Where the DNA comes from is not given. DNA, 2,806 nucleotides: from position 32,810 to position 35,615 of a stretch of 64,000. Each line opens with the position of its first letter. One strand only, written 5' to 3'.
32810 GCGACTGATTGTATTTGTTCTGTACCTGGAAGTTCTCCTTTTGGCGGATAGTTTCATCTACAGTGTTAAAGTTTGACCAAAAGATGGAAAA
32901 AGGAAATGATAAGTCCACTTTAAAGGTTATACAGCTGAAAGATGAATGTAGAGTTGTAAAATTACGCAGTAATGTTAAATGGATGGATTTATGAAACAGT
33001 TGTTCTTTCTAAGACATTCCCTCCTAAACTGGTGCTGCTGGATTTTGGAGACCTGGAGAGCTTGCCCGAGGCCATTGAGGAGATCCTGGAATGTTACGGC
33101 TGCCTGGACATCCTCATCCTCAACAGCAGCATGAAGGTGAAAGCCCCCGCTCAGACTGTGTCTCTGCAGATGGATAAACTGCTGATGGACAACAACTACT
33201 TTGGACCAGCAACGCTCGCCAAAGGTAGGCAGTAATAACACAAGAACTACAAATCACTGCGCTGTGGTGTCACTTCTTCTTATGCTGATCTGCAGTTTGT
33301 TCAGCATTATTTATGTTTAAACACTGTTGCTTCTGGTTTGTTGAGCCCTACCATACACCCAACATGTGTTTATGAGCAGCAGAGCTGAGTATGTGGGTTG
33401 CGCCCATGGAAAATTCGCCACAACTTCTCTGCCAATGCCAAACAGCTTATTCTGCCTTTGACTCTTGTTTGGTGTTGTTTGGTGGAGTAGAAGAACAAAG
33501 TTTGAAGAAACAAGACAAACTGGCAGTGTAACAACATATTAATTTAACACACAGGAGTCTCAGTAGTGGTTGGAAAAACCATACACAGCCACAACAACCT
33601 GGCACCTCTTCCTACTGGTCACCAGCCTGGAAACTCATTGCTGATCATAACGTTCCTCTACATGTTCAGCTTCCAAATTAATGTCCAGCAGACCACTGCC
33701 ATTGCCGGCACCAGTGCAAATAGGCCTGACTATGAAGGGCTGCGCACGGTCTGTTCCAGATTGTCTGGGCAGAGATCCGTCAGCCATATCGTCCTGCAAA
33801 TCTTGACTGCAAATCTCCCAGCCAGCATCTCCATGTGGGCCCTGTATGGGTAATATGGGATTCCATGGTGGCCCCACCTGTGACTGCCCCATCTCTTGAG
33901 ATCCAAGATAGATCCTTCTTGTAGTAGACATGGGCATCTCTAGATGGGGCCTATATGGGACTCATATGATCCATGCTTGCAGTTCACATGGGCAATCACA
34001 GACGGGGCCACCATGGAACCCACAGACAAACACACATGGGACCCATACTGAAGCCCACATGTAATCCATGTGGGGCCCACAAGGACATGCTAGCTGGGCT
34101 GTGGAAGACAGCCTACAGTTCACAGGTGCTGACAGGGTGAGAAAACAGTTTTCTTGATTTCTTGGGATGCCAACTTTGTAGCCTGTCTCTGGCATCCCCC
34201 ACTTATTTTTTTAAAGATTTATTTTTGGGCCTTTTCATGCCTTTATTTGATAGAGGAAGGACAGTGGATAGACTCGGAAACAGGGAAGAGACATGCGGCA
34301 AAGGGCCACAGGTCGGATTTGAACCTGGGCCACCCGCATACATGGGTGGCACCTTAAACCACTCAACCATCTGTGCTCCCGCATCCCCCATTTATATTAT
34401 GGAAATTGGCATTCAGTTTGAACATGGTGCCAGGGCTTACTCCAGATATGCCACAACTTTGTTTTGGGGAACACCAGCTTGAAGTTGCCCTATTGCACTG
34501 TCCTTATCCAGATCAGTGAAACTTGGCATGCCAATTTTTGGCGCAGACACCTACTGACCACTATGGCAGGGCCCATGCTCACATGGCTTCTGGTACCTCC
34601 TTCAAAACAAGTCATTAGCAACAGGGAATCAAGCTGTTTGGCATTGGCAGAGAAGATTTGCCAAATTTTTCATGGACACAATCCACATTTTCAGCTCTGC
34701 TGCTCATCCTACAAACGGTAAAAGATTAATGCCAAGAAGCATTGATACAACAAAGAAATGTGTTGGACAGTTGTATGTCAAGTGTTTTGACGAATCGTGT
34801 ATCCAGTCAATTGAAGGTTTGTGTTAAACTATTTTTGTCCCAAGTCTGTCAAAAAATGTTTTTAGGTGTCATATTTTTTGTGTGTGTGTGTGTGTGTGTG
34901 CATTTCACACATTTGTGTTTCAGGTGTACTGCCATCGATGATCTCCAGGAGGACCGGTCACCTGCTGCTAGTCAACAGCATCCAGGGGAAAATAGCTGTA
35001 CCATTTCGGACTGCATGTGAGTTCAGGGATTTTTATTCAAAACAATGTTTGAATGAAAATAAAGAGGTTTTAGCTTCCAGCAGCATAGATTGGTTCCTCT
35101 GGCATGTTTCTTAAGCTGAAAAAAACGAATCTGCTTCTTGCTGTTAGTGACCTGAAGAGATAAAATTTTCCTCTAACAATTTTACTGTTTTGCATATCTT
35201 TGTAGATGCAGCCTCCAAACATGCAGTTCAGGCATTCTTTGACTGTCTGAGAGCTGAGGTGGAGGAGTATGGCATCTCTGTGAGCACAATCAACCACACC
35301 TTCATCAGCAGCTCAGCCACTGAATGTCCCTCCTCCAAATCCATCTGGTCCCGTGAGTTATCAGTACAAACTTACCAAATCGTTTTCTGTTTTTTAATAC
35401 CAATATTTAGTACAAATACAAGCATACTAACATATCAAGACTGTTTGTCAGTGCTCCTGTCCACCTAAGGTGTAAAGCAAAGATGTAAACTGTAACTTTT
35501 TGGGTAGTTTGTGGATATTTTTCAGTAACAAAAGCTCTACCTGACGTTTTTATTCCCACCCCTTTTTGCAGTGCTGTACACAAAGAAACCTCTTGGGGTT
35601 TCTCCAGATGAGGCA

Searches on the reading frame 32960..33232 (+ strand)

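Call 81: search_protein_families(library=pfam, proteins=[window:32960-33232:+], max_evalue=0.01)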
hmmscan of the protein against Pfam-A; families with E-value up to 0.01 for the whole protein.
window:32960-33232:+ (91 aa): 1 family
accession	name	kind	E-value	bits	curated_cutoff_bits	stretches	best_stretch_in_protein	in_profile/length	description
PF00106.31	adh_short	-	0.00032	20.7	26.6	1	25-87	54-116/195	short chain dehydrogenase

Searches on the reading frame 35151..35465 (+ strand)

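Call 81: search_protein_families(library=pfam, proteins=[window:35151-35465:+], max_evalue=0.01)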
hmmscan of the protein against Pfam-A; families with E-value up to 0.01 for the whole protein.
window:35151-35465:+ (105 aa): 1 family
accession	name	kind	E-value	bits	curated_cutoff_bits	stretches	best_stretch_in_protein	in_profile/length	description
PF00106.31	adh_short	-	2e-05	24.6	26.6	1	20-57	150-187/195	short chain dehydrogenase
